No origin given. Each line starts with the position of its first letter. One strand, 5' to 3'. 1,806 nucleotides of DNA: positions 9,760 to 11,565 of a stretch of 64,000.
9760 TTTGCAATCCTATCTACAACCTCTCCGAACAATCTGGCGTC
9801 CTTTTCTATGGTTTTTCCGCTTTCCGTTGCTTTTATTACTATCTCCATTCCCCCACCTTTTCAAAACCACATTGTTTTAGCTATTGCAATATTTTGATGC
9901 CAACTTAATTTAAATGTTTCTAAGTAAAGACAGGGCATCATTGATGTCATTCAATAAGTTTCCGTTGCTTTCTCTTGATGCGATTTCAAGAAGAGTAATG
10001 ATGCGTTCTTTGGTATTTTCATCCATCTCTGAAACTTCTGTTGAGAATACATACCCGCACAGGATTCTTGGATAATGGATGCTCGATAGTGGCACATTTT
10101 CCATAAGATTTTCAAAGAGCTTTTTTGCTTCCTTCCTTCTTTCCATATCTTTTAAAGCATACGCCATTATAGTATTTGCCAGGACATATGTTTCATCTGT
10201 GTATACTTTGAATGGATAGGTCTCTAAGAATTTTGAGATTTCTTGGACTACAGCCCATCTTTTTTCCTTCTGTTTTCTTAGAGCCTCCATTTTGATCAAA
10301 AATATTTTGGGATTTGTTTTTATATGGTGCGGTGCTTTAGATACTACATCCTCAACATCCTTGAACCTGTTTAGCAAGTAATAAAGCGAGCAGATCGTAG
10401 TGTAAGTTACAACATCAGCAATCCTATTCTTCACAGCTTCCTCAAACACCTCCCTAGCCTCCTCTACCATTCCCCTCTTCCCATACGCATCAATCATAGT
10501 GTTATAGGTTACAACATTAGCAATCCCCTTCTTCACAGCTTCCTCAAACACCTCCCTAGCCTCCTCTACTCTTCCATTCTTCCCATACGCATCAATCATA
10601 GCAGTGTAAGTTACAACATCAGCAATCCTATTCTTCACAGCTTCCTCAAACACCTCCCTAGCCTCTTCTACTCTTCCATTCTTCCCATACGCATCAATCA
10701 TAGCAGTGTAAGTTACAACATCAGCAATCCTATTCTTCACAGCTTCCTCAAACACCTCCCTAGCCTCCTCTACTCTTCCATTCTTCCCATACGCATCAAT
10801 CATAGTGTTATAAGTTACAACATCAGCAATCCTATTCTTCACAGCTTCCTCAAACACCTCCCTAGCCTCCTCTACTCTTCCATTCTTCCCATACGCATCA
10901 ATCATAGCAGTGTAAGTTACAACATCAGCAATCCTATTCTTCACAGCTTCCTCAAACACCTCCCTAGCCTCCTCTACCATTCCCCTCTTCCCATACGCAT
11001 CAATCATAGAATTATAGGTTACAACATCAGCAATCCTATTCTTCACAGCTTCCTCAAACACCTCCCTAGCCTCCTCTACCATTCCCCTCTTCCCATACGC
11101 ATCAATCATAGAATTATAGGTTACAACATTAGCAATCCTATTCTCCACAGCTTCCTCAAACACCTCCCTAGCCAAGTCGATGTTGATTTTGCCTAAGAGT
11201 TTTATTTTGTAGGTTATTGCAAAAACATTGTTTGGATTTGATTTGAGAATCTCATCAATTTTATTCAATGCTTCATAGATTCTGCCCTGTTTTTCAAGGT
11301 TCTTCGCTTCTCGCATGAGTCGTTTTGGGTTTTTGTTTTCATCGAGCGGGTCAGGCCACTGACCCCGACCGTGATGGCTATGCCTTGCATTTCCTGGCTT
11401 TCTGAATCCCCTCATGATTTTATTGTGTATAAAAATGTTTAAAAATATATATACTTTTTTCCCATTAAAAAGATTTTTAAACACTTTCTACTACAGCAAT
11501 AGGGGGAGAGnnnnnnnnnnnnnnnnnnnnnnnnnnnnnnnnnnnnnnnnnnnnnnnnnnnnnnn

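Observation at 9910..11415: Archaeal protein made of near-identical PPR-like repeats, with variation concentrated at PPR specificity positions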

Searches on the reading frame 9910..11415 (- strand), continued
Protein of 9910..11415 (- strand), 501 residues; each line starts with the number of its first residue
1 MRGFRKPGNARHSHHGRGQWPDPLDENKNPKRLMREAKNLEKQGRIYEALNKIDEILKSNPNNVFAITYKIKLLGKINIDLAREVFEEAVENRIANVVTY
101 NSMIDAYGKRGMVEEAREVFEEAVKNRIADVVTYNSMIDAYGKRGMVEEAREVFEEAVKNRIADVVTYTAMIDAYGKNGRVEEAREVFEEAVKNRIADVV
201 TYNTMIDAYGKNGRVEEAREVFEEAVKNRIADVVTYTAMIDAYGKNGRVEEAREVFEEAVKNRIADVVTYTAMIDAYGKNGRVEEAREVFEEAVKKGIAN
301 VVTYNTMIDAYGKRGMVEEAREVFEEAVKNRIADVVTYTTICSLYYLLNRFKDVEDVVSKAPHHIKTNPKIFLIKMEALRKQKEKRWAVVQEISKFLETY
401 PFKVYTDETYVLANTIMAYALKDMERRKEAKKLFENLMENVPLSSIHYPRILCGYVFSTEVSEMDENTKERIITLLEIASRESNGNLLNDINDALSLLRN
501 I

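Call 74: list_cluster_members(proteins=[P0005, P0031, P0079, P0080, P0024, P0113, P0123, P0124, P0126, P0132])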
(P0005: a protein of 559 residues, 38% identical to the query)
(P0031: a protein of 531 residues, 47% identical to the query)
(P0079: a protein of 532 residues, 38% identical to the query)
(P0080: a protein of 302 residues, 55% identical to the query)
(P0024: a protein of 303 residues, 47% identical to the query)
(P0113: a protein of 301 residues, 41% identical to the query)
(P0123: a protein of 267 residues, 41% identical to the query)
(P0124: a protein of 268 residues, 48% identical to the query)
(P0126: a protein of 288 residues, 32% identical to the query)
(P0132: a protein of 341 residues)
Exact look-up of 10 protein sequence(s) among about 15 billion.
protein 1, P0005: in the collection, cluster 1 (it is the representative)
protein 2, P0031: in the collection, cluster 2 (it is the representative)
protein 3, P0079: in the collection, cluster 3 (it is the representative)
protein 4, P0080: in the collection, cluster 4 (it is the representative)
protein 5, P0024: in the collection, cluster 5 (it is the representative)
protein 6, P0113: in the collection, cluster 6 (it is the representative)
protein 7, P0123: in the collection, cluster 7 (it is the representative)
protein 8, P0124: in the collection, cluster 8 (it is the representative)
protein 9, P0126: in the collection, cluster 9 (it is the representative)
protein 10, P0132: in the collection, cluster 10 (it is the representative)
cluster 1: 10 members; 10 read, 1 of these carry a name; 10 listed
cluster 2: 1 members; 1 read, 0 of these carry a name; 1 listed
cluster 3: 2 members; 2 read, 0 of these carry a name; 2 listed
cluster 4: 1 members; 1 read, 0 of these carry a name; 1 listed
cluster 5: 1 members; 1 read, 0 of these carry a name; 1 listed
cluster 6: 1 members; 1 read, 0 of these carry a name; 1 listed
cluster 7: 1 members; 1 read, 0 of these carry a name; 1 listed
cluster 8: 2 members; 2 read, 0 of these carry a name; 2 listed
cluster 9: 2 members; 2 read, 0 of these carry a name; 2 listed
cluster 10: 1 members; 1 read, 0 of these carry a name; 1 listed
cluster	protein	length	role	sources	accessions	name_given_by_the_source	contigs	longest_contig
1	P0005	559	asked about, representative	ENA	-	-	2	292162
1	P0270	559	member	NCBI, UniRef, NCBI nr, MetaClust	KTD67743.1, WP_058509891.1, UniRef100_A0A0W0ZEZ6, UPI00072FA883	PPR repeat protein [Legionella steelei] | PPR repeat protein n=1 Tax=Legionella steelei TaxID=947033 RepID=A0A0W0ZEZ6_9GAMM | hypothetical protein [Legionella steelei]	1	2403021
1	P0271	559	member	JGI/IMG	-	-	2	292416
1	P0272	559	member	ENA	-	-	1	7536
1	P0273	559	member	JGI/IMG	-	-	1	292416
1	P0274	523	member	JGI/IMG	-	-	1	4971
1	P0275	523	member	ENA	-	-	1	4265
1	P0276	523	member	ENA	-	-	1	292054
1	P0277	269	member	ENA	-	-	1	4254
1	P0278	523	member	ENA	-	-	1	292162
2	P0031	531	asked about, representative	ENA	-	-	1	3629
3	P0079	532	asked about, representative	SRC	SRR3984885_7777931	-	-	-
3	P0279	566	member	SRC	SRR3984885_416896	-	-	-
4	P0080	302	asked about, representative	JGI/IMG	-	-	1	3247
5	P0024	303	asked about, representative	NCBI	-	-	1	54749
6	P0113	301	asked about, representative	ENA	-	-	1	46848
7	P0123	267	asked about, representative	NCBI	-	-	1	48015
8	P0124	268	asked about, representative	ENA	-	-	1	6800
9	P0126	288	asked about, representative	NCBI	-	-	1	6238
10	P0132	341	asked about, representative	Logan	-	-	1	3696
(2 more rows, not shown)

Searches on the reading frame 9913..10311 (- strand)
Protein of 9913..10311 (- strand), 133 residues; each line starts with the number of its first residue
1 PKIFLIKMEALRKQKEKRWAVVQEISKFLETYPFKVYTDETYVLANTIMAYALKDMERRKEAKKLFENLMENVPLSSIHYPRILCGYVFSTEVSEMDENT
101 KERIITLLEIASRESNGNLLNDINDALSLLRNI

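Call 71: search_protein_families(library=pfam, proteins=[window:9913-10311:-], max_evalue=1)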
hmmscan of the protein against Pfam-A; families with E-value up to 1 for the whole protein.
seq(133 aa): 2 families
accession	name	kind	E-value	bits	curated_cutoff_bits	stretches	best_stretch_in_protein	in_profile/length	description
PF25503.1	TPR_CHK1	-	0.0051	16.6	27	1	16-77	79-141/245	CHK1-like, TPR repeats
PF13174.12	TPR_6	-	0.064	14.4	26.3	1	49-76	6-33/33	Tetratricopeptide repeat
